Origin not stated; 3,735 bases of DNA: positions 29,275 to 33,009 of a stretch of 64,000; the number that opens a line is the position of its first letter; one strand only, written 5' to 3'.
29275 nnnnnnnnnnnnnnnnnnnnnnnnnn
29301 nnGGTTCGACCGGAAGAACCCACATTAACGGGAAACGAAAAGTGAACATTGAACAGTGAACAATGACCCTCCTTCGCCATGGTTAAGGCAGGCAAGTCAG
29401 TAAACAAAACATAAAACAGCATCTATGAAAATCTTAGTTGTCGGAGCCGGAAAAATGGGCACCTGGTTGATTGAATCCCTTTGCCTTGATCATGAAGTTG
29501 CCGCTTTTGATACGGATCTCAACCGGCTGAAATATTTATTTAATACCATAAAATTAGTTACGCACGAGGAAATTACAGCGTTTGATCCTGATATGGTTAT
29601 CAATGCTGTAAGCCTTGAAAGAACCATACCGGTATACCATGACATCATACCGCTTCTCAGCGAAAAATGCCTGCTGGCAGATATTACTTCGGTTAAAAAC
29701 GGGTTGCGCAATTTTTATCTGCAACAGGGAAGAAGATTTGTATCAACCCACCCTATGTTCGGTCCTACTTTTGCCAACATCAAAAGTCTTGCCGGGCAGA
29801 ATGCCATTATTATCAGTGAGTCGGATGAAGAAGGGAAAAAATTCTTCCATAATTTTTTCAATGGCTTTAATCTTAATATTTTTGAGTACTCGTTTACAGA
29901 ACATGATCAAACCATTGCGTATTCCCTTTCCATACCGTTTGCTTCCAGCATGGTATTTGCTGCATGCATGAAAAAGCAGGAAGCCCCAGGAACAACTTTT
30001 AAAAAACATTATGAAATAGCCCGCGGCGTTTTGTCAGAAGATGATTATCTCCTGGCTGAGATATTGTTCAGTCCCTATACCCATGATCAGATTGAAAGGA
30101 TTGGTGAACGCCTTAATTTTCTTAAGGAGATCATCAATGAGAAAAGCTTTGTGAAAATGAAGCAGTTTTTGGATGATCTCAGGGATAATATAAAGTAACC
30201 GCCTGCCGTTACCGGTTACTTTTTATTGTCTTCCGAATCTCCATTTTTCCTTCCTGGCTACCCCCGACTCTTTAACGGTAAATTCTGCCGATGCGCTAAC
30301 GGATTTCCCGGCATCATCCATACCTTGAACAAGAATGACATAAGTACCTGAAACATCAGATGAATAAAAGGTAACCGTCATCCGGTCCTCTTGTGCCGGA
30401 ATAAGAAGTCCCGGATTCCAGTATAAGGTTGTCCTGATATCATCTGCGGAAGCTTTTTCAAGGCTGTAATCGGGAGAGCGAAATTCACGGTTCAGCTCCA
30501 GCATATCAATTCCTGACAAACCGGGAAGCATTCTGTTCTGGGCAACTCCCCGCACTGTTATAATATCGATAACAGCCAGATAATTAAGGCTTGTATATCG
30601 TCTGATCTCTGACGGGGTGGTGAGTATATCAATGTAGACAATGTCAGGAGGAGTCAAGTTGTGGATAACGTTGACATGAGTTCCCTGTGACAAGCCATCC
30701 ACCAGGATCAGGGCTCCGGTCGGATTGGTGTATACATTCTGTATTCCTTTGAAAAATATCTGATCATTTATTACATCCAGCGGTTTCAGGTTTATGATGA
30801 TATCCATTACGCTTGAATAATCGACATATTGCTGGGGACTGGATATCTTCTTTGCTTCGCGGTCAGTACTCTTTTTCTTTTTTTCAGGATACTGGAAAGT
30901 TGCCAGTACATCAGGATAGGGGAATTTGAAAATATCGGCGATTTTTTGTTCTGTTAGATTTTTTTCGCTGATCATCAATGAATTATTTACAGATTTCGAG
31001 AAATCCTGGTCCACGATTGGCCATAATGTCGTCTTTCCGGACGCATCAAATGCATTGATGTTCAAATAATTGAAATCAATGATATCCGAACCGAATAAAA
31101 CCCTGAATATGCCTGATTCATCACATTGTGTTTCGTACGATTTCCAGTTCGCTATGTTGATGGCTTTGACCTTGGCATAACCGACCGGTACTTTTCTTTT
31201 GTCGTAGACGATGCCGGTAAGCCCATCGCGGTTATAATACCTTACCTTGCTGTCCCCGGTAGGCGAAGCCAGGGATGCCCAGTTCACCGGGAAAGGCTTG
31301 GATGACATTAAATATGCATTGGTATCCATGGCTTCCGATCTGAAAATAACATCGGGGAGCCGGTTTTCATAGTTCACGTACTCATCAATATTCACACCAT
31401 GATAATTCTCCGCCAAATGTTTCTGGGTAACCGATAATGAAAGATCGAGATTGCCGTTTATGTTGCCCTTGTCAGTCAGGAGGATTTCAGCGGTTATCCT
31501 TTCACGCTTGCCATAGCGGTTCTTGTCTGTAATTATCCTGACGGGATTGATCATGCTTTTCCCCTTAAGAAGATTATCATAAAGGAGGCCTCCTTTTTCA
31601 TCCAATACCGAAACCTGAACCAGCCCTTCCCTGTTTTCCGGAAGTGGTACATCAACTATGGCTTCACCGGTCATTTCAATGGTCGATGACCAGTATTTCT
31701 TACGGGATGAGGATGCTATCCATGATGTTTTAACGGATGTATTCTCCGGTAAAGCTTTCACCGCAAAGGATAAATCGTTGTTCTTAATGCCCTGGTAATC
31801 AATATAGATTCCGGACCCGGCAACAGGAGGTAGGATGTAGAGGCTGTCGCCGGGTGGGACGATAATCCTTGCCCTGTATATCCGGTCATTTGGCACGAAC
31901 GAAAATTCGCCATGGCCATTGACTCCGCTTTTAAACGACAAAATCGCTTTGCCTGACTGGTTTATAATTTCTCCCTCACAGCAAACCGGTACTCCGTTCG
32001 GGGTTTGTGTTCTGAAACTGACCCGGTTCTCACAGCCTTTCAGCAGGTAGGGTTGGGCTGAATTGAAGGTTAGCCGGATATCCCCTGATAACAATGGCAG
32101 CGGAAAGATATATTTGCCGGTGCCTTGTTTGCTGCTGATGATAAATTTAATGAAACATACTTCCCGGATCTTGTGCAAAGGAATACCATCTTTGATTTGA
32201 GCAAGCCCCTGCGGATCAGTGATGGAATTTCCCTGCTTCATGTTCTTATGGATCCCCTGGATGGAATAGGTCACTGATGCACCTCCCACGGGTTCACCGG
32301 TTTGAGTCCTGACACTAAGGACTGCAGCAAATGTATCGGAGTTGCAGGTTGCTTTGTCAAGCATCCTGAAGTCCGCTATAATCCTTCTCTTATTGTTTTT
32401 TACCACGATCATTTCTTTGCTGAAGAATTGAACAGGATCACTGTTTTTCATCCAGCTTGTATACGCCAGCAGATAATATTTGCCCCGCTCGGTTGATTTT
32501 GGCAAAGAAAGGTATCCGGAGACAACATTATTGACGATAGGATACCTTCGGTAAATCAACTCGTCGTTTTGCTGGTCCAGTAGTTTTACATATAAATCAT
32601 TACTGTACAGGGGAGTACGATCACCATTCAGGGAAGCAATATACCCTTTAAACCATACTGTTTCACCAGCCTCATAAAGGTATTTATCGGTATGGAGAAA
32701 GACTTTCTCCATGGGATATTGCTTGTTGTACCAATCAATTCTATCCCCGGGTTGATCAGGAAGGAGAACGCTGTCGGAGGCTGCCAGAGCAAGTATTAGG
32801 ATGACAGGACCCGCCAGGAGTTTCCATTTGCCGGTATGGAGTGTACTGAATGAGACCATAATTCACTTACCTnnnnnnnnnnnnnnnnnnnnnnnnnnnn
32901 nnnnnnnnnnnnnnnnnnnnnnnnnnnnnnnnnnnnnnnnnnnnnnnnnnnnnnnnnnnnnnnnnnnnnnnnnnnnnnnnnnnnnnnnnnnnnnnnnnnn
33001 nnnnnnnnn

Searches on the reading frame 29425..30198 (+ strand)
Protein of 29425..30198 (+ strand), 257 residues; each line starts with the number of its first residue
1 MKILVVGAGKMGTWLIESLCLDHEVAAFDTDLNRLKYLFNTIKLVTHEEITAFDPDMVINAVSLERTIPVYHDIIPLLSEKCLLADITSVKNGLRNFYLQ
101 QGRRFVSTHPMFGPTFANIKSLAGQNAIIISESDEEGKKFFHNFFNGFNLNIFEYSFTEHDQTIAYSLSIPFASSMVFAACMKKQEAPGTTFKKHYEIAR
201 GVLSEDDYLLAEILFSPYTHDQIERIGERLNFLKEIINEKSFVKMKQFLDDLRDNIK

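Call 6: search_protein_families(library=pfam, proteins=[window:29425-30198:+])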
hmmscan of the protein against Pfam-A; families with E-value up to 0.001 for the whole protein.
window:29425-30198:+ (257 aa): 2 families
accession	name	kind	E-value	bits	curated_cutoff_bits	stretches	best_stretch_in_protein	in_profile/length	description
PF02153.23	PDH_N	-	7.4e-10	39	26.5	1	54-121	45-119/154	Prephenate dehydrogenase, nucleotide-binding domain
PF03807.23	F420_oxidored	-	0.00051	21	21.6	0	2-83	1-88/94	NADP oxidoreductase coenzyme F420-dependent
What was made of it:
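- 29425..30198 (+): tyrA-like prephenate dehydrogenase, last gene of the putative operon. Pfam PDH_N 7e-10 (call 6).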

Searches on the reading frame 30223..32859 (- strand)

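Call 6: search_protein_families(library=pfam, proteins=[window:30223-32859:-])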
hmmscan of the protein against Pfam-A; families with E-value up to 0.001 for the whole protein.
window:30223-32859:- (878 aa): 3 families
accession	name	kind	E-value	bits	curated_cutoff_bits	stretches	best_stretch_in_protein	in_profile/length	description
PF01835.25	MG2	-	2.9e-06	28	32.8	1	52-134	1-82/96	MG2 domain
PF13620.12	CarboxypepD_reg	-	2.9e-05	24.8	32.3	0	547-587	2-42/82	Carboxypeptidase regulatory-like domain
PF02369.22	Big_1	-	0.00045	20.7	34.9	0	173-222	15-64/93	Bacterial Ig-like domain (group 1)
